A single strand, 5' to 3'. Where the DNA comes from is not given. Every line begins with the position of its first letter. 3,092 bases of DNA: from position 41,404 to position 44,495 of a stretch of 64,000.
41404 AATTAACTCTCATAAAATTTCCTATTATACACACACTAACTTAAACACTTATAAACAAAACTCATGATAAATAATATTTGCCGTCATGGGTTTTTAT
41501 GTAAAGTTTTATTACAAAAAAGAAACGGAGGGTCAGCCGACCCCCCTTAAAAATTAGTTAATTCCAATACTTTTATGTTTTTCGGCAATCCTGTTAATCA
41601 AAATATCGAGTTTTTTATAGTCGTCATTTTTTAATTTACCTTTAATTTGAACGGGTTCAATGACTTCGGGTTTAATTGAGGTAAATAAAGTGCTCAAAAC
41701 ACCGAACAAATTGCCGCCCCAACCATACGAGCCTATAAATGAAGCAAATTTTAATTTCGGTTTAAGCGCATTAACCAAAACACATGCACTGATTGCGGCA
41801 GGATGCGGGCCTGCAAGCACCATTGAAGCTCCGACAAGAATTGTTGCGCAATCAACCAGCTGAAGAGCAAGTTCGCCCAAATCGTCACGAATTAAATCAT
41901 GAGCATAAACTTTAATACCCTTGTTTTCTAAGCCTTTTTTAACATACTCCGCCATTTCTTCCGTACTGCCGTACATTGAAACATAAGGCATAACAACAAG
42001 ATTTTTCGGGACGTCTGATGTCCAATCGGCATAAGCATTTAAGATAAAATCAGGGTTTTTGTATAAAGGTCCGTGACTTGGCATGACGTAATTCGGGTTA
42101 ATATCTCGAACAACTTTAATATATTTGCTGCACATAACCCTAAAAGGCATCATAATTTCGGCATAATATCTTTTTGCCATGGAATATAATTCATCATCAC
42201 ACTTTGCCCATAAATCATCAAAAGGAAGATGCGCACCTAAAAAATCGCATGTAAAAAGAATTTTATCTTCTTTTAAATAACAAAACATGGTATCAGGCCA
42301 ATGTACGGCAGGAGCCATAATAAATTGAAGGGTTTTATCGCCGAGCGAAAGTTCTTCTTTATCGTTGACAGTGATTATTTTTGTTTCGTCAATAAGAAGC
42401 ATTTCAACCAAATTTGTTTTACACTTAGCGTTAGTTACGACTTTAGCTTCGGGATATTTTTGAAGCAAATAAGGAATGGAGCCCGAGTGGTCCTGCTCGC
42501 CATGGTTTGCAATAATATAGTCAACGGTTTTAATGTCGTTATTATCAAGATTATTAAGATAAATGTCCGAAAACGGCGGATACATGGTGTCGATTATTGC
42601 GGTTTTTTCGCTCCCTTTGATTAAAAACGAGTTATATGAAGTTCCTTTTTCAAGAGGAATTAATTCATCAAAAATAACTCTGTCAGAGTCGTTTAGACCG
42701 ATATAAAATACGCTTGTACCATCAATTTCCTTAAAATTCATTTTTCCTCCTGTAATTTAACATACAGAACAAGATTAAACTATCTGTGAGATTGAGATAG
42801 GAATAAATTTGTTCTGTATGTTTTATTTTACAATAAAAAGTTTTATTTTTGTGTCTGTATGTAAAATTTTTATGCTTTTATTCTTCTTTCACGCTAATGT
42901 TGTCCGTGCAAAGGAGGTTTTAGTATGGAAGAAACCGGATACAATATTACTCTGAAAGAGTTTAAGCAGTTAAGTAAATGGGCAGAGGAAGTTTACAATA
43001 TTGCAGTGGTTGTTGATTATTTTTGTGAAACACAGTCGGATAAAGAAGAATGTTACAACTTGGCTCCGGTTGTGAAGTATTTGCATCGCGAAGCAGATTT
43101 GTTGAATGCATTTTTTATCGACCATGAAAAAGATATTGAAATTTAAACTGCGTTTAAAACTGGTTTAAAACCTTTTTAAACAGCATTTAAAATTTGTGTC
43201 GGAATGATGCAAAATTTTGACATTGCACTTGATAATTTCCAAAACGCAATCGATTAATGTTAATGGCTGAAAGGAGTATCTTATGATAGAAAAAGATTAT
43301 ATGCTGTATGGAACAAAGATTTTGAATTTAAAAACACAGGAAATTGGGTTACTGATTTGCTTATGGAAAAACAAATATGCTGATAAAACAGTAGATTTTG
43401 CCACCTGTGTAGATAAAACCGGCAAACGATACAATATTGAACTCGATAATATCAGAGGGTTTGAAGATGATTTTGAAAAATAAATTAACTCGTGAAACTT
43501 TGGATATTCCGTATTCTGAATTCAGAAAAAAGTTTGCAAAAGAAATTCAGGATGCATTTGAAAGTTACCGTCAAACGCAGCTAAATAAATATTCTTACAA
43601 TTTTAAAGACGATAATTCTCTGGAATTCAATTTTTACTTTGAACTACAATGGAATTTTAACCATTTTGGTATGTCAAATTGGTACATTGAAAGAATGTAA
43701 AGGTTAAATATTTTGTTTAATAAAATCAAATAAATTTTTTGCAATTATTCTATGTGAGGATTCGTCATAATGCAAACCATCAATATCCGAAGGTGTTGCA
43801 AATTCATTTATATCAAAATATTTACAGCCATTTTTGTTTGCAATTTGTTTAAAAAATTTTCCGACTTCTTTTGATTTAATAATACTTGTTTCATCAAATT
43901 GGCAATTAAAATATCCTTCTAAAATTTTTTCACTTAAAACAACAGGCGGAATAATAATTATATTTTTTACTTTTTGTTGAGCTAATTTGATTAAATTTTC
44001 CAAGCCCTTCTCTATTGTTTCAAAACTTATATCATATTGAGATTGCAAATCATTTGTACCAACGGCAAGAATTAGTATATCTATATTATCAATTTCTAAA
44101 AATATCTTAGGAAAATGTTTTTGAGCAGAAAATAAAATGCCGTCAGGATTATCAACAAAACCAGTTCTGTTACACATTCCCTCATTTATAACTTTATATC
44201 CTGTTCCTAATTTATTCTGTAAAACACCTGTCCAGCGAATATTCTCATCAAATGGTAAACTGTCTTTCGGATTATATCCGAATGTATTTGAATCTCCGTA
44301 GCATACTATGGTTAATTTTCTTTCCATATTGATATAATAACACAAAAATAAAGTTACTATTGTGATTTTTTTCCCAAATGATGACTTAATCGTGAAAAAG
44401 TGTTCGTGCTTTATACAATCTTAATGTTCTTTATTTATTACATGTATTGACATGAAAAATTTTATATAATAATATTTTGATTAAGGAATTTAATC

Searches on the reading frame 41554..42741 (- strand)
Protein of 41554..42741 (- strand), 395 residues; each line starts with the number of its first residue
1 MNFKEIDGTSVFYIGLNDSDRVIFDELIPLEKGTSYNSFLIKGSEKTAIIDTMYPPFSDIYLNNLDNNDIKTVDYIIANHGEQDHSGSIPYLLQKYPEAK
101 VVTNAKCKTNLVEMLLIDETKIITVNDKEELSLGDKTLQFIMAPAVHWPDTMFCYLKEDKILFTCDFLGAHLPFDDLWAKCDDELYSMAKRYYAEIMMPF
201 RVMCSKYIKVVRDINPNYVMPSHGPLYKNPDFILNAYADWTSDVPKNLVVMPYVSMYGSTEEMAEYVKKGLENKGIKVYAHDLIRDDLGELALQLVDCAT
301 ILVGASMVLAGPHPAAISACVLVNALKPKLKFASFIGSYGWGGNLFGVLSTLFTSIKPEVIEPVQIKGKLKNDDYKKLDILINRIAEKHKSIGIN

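Call 68: find_encoding_contigs(protein=window:41554-42741:-, flank=6000, max_places=10)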
Protein window:41554-42741:- (395 aa): 4 contigs read that carry it; 2 places shown.
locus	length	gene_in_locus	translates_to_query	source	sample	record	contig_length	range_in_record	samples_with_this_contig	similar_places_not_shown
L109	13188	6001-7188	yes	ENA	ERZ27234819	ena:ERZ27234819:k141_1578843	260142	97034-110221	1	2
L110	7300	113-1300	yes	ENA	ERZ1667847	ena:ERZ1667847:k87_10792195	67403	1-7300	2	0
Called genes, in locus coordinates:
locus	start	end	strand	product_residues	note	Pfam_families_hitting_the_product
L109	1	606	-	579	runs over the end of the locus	PF12838:Fer4_7 (weak), PF13187:Fer4_9 (weak), PF13237:Fer4_10 (weak), PF14697:Fer4_21 (weak), PF00037:Fer4 (weak), PF02906:Fe_hyd_lg_C, PF04060:FeS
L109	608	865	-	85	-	PF01257:2Fe-2S_thioredx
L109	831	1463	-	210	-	PF06971:Put_DNA-bind_N, PF02629:CoA_binding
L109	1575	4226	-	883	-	PF00171:Aldedh, PF00465:Fe-ADH, PF13685:Fe-ADH_2, PF25137:ADH_Fe_C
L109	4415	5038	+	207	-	PF00657:Lipase_GDSL, PF13472:Lipase_GDSL_2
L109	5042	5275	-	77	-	-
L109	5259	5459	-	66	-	-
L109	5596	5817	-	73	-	-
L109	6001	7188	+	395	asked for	PF00753:Lactamase_B, PF19583:ODP, PF00258:Flavodoxin_1 (weak)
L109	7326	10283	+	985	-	PF08323:Glyco_transf_5, PF00534:Glycos_transf_1, PF13692:Glyco_trans_1_4 (weak)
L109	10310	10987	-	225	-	PF00072:Response_reg, PF08281:Sigma70_r4_2 (weak), PF00196:GerE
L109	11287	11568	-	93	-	-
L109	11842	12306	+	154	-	-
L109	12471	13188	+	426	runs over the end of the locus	PF00890:FAD_binding_2 (weak), PF01134:GIDA (faint), PF01266:DAO (weak), PF12831:FAD_oxidored, PF13450:NAD_binding_8 (weak)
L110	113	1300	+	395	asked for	PF00753:Lactamase_B, PF19583:ODP, PF00258:Flavodoxin_1 (weak)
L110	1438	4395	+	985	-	PF08323:Glyco_transf_5, PF00534:Glycos_transf_1, PF13692:Glyco_trans_1_4 (weak)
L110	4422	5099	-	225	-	PF00072:Response_reg, PF08281:Sigma70_r4_2 (weak), PF00196:GerE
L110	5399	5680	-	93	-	-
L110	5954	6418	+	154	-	-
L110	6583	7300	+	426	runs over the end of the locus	PF00890:FAD_binding_2 (weak), PF01134:GIDA (faint), PF01266:DAO (weak), PF12831:FAD_oxidored, PF13450:NAD_binding_8 (weak)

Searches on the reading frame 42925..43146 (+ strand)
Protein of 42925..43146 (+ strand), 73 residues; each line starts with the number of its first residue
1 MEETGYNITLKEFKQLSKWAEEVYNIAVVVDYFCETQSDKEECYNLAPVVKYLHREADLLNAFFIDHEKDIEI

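Call 70: search_protein_families(library=pfam, proteins=[window:42925-43146:+], max_evalue=0.1)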
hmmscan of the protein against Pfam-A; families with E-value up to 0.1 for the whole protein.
window:42925-43146:+ (73 aa): 1 family
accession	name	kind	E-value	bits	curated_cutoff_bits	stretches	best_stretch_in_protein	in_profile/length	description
PF20956.2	DUF4931_C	-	0.071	13.5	28.6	0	5-46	34-72/119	Domain of unknown function (DUF4931) C-terminal domain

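Call 71: search_protein_families(library=phrogs, proteins=[window:42925-43146:+], max_evalue=0.1)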
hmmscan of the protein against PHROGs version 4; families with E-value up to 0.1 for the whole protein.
window:42925-43146:+ (73 aa): 0 families

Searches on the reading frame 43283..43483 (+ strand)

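Call 70: search_protein_families(library=pfam, proteins=[window:43283-43483:+], max_evalue=0.1)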
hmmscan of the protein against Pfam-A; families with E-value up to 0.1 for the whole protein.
window:43283-43483:+ (66 aa): 0 families

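Call 71: search_protein_families(library=phrogs, proteins=[window:43283-43483:+], max_evalue=0.1)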
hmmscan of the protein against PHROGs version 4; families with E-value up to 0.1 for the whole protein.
window:43283-43483:+ (66 aa): 1 family
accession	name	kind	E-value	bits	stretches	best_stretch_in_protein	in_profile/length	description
phrog_4484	-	unknown function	0.065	14.5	0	45-65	2-23/53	-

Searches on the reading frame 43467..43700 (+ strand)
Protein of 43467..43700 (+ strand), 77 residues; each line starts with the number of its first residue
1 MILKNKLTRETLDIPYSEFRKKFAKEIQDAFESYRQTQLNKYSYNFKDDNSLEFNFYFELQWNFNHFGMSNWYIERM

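Call 70: search_protein_families(library=pfam, proteins=[window:43467-43700:+], max_evalue=0.1)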
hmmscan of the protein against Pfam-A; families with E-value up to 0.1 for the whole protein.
window:43467-43700:+ (77 aa): 0 families

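Call 71: search_protein_families(library=phrogs, proteins=[window:43467-43700:+], max_evalue=0.1)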
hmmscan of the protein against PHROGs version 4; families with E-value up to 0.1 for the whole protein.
window:43467-43700:+ (77 aa): 2 families
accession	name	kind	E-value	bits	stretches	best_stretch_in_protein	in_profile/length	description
phrog_34337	-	unknown function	3.3e-16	60.4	1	1-77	5-84/85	-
phrog_6347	-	unknown function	0.034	14.2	1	22-68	125-170/384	-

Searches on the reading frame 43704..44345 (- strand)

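Call 70: search_protein_families(library=pfam, proteins=[window:43704-44345:-], max_evalue=0.1)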
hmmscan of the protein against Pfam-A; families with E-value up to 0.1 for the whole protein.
window:43704-44345:- (213 aa): 3 families
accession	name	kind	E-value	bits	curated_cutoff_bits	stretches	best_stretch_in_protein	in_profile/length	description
PF13472.12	Lipase_GDSL_2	-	5.1e-14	53.6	32.9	1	15-196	1-174/178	GDSL-like Lipase/Acylhydrolase family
PF00657.28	Lipase_GDSL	-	1.9e-10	41.7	23.6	1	13-204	1-207/208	GDSL-like Lipase/Acylhydrolase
PF04311.20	DUF459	-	0.072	12.9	27.2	0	71-103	44-75/197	Protein of unknown function (DUF459)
